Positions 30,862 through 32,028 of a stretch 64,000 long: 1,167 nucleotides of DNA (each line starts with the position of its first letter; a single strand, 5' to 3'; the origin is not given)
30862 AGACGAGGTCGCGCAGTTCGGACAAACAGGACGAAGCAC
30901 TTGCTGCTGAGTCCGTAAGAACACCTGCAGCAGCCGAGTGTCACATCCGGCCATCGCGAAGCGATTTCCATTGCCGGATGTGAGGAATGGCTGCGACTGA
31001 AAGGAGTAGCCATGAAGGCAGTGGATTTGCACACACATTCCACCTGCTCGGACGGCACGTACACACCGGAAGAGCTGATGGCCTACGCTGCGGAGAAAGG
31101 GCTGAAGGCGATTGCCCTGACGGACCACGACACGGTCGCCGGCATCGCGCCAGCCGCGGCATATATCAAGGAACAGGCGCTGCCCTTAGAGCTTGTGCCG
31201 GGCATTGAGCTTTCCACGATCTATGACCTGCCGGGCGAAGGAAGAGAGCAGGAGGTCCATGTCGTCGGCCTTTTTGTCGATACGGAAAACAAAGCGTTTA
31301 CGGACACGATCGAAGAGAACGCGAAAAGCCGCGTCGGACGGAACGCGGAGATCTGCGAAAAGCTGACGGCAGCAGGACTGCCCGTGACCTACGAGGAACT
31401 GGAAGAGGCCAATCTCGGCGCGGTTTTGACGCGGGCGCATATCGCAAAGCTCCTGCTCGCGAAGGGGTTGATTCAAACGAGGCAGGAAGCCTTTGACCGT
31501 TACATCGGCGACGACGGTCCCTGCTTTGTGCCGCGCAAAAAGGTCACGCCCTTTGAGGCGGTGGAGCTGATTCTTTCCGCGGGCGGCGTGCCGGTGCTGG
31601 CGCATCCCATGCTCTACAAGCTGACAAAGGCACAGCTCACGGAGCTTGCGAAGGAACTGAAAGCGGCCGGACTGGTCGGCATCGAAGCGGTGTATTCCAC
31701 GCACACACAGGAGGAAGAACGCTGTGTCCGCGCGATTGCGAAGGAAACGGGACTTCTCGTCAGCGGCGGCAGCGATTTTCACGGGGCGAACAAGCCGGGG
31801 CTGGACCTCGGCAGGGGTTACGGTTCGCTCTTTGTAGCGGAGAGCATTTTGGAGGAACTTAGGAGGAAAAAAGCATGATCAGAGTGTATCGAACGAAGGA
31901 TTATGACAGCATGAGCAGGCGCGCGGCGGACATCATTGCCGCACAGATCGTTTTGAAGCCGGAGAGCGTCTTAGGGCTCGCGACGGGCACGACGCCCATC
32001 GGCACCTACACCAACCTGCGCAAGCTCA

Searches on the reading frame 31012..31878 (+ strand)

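Call 20: search_protein_families(library=pfam, proteins=[window:31012-31878:+], max_evalue=0.001)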
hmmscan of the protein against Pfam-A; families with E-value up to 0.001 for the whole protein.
window:31012-31878:+ (288 aa): 1 family
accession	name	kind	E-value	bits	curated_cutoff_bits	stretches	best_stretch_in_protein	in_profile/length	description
PF02811.25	PHP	-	6.6e-12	46.5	26.4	1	5-85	1-76/164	PHP domain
